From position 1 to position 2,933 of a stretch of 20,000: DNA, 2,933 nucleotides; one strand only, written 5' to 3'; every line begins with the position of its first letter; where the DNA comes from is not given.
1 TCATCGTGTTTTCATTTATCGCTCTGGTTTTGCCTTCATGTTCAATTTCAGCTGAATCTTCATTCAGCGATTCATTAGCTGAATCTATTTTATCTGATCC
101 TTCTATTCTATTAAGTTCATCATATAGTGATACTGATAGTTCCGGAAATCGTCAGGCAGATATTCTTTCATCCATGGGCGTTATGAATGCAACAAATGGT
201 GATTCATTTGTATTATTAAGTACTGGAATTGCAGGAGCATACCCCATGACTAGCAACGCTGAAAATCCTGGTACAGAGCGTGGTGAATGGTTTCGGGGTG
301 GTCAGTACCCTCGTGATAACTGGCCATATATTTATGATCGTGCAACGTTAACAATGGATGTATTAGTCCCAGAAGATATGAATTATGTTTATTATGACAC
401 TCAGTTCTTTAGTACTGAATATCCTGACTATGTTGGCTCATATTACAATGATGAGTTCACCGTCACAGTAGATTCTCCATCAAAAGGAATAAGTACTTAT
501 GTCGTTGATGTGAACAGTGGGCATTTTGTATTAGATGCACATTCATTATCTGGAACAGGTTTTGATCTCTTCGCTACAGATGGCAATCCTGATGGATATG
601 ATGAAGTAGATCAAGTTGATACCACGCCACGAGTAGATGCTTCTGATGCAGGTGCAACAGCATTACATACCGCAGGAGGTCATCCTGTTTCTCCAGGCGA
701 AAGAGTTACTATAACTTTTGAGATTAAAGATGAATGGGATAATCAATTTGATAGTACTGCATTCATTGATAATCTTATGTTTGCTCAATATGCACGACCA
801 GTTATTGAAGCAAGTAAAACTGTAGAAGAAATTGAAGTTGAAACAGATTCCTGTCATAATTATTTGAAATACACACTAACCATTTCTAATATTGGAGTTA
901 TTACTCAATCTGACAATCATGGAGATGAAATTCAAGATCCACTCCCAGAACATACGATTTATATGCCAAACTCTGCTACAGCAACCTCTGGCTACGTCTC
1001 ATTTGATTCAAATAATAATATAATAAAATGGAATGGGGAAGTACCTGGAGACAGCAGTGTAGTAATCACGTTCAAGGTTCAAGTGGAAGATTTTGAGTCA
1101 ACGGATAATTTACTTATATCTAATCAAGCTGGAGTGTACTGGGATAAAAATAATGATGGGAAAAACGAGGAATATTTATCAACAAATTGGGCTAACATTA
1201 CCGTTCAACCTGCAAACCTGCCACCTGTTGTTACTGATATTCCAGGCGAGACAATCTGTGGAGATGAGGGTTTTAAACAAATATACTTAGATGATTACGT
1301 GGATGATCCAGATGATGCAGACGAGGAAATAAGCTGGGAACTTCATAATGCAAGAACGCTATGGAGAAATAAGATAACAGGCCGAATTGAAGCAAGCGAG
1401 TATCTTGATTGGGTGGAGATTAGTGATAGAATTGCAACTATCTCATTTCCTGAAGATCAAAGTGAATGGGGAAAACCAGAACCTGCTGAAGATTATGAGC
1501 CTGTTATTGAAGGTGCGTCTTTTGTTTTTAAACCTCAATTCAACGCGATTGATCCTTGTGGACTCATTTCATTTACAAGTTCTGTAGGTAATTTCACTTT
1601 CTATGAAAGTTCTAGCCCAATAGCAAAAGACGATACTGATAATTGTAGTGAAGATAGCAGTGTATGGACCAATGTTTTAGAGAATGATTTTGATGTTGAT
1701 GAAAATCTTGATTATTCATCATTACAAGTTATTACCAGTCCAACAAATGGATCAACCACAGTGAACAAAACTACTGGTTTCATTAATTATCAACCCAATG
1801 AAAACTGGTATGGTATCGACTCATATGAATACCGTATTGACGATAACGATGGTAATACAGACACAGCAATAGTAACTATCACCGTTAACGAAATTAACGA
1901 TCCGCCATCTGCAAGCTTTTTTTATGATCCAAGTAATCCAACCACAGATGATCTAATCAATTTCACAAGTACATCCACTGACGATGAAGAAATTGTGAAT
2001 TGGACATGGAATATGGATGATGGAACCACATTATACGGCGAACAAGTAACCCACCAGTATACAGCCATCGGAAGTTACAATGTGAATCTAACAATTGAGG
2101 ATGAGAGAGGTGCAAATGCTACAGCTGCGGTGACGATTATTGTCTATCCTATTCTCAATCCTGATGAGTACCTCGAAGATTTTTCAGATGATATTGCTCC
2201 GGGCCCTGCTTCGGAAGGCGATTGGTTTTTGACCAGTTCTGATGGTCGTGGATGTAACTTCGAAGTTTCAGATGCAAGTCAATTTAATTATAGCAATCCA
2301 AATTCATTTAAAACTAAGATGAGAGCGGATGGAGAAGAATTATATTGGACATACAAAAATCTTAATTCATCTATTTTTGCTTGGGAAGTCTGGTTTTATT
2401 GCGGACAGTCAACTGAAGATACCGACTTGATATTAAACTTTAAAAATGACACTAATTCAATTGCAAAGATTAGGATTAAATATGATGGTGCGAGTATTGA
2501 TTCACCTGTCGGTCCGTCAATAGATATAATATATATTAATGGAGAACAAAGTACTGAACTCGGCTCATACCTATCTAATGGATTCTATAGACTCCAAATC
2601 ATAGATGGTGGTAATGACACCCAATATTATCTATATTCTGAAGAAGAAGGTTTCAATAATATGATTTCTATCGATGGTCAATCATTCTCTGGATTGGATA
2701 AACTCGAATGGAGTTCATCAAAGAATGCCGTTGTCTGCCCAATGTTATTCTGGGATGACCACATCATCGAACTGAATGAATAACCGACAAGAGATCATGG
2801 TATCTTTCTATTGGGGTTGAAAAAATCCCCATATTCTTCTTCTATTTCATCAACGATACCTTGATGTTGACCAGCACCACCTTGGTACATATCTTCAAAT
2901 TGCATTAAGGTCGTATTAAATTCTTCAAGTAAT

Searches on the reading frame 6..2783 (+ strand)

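Call 8: search_protein_families(library=pfam, proteins=[window:6-2783:+])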
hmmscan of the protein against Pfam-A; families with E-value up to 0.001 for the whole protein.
window:6-2783:+ (925 aa): 6 families
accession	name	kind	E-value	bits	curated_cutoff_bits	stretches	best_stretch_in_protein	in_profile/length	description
PF18911.6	PKD_4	-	6.3e-16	58.7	27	1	631-712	1-84/85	PKD domain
PF17963.7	Big_9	-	2.8e-15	57.4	23.6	1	537-626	3-89/89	Bacterial Ig domain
PF00801.26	PKD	-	1.9e-11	44.2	23.5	1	651-708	17-76/80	PKD domain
PF17892.7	Cadherin_5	-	4.5e-08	33.3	26.5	1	537-628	4-98/98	Cadherin-like domain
PF17803.7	Cadherin_4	-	6.8e-08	33.3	25.1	1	537-594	13-70/71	Bacterial cadherin-like domain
PF25549.1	DUF7927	-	1.9e-07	31.8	31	1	285-373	20-107/132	Domain of unknown function (DUF7927)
